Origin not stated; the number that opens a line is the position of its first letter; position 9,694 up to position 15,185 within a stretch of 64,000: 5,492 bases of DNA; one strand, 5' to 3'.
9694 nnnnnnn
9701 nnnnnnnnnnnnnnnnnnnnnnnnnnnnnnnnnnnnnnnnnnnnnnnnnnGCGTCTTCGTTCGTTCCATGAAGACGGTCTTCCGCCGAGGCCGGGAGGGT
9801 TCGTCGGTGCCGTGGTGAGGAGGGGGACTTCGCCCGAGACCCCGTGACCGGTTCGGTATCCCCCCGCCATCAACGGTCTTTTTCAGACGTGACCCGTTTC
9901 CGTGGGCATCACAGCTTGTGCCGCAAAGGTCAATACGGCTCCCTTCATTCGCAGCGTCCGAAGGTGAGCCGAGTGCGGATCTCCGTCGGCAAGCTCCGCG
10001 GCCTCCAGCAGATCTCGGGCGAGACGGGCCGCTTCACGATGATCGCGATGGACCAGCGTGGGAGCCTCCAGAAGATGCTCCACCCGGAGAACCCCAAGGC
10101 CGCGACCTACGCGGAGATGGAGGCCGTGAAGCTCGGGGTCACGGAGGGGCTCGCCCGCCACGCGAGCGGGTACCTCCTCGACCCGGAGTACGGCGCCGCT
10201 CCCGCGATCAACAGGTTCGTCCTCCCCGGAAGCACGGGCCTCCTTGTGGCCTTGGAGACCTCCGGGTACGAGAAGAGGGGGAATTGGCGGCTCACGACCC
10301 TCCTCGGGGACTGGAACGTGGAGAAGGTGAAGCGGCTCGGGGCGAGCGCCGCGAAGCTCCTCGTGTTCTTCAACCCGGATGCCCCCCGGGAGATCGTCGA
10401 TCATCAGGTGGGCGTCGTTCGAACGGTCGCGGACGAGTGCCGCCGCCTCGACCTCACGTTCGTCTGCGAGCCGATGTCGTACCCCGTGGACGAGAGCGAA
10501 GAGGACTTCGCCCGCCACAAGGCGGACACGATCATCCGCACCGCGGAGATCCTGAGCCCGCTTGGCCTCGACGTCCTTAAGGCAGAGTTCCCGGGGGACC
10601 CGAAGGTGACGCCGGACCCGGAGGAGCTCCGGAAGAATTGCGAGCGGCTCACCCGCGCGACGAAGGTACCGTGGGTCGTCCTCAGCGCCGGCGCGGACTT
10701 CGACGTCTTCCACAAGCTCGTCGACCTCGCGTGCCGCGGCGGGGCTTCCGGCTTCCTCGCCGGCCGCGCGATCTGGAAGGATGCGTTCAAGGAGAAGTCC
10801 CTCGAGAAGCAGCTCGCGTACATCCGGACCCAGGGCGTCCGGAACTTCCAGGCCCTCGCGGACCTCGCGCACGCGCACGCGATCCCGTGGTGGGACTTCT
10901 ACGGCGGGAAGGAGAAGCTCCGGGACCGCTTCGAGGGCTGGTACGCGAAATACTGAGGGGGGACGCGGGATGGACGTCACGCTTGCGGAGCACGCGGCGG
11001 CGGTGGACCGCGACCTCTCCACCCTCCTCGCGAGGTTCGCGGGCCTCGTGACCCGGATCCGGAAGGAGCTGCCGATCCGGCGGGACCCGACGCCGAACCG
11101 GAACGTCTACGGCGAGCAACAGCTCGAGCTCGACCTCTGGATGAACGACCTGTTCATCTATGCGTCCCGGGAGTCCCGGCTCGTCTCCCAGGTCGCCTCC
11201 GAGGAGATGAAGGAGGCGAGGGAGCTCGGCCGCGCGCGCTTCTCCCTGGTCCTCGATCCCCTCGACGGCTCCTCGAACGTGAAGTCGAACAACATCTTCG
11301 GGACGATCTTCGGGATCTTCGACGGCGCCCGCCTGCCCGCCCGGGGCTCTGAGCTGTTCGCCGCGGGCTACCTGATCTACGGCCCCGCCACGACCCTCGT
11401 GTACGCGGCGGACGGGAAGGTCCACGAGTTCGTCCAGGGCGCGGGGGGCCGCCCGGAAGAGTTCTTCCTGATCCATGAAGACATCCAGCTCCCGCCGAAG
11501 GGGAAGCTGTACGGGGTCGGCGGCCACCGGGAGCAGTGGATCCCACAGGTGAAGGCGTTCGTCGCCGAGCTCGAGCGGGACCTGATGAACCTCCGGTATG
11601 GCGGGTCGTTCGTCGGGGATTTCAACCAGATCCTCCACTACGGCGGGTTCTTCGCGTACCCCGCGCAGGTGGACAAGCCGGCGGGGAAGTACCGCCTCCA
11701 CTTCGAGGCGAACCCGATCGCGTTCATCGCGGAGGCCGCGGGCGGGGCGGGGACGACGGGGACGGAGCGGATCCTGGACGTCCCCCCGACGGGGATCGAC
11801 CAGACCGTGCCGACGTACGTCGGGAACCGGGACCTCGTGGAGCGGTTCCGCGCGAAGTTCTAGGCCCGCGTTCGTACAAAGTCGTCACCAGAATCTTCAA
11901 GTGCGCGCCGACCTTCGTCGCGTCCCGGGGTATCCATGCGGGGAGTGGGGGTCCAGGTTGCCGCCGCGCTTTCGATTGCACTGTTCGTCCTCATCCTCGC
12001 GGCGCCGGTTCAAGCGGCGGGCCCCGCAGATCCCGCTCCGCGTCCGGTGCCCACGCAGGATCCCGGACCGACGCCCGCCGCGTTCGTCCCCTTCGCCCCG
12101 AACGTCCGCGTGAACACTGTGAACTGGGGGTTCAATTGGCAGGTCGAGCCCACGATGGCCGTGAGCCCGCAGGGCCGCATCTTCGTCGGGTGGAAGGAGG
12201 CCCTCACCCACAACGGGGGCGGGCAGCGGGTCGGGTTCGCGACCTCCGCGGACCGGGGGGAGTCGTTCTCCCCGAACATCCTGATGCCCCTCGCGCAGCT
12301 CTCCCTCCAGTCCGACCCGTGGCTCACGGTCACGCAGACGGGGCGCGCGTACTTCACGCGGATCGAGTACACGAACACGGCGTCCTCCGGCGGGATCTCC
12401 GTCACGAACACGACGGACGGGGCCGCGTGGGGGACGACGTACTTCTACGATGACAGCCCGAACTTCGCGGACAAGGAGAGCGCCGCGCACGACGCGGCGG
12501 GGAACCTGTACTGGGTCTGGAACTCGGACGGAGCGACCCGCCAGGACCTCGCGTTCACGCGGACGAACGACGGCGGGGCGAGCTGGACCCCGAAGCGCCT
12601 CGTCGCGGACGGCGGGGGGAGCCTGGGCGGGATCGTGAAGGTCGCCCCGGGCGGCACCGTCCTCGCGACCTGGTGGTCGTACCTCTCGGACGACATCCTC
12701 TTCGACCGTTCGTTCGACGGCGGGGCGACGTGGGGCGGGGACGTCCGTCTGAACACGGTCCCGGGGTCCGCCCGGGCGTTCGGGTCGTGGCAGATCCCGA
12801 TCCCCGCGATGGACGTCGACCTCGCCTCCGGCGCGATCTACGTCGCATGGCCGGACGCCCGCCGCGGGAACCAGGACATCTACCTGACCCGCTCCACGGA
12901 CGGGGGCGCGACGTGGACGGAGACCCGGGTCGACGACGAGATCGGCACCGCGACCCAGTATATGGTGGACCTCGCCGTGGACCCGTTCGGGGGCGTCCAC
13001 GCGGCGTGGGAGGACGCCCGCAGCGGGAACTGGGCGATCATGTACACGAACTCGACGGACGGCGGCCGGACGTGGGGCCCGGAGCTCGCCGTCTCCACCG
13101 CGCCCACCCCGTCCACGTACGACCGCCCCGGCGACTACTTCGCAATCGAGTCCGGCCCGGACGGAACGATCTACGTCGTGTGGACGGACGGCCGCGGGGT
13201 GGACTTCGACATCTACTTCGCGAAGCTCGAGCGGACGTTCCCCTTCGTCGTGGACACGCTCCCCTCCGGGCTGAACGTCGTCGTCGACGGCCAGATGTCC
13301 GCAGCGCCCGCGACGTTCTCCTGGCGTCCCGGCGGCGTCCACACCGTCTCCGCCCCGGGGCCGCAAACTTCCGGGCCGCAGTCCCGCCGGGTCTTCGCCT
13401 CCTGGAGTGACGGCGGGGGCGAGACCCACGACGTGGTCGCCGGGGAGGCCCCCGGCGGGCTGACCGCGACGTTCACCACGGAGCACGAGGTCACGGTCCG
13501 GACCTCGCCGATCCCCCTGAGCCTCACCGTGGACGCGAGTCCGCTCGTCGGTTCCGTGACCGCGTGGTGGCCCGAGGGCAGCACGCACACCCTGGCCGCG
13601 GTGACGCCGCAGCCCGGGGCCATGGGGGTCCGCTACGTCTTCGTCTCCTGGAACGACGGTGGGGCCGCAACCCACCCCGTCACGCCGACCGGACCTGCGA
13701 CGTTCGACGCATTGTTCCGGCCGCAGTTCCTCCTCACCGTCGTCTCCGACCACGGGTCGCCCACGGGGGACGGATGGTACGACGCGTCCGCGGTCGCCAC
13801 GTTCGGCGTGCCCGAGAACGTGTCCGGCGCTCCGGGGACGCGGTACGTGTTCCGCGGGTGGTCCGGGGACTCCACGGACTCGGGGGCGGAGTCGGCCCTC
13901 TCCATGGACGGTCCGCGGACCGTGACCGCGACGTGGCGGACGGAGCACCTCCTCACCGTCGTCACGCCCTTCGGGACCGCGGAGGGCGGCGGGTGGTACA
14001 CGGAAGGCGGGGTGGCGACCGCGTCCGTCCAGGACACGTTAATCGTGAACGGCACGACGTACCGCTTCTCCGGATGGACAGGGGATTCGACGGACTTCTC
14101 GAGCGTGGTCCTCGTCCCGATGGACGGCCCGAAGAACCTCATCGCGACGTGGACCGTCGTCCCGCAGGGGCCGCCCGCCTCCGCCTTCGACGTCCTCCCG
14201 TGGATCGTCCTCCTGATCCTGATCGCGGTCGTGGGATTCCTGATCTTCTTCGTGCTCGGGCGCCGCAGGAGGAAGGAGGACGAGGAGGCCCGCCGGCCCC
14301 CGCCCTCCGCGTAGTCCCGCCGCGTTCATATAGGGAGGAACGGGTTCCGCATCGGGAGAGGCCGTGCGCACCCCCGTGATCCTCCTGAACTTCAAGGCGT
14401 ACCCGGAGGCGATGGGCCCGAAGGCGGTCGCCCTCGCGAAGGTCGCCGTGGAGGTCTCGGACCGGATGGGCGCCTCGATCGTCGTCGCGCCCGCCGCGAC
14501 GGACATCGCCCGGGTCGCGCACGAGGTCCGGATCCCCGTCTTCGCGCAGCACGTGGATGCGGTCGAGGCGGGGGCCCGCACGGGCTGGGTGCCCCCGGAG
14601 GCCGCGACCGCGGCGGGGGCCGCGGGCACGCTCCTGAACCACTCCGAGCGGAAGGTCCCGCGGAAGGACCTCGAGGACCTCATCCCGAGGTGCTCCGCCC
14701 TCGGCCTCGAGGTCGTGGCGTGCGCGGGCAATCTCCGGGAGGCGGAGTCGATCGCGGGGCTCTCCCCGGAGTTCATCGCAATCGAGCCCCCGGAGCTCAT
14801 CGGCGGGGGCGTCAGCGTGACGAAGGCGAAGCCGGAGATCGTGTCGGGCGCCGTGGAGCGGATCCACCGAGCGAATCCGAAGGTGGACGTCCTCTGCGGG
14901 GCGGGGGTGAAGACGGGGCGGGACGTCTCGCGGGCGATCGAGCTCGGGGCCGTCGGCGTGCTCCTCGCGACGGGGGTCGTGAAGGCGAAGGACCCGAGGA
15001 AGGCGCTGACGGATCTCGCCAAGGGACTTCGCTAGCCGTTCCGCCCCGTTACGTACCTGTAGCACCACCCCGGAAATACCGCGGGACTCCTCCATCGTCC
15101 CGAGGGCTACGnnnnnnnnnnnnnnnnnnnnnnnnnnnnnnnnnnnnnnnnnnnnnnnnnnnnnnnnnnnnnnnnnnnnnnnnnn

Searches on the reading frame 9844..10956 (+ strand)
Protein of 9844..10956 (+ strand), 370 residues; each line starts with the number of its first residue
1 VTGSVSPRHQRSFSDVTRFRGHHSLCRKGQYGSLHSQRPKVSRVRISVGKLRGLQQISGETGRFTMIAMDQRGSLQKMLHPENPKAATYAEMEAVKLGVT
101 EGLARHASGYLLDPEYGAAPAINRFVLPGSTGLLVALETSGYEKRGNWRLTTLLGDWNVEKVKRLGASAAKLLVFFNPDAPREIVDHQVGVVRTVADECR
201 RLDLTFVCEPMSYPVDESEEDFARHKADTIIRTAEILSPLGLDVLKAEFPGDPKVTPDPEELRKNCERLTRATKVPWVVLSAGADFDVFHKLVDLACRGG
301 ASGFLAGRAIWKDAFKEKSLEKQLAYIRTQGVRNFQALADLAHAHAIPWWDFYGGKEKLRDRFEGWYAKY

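Call 22: search_protein_families(library=pfam, proteins=[window:9844-10956:+], max_evalue=0.001)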
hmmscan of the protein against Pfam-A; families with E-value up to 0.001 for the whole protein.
window:9844-10956:+ (370 aa): 1 family
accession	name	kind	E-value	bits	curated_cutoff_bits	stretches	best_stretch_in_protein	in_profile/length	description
PF01791.15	DeoC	-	2.2e-26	93.3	23.8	1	65-312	2-228/229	DeoC/LacD family aldolase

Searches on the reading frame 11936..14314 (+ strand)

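Call 3: search_protein_families(library=pfam, proteins=[window:11936-14314:+], max_evalue=0.01)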
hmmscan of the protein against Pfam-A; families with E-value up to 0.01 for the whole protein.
window:11936-14314:+ (792 aa): 4 families
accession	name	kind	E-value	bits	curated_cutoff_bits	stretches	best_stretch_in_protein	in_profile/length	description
PF13088.12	BNR_2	-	1.6e-12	47.8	31.4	1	240-415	74-226/277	BNR repeat-like domain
PF18998.6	Flg_new_2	-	0.00026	21.4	23.6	1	604-668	7-70/73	Divergent InlB B-repeat domain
PF02012.26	BNR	-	0.00064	19.8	27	0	319-328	2-11/12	BNR/Asp-box repeat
PF15892.11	BNR_4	-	0.0027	17.5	27.3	0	296-381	102-194/272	BNR repeat-containing family member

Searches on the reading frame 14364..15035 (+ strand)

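Call 3: search_protein_families(library=pfam, proteins=[window:14364-15035:+], max_evalue=0.01)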
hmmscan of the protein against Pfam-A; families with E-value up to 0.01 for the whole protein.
window:14364-15035:+ (223 aa): 3 families
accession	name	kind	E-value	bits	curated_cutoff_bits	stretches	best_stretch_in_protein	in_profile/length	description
PF00121.24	TIM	-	1.3e-36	126.8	20.1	1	4-210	1-237/245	Triosephosphate isomerase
PF05690.20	ThiG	-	6.3e-06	26.2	23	1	169-213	171-215/247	Thiazole biosynthesis protein ThiG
PF01070.24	FMN_dh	-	0.0027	17.3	24.9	1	166-202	265-302/350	FMN-dependent dehydrogenase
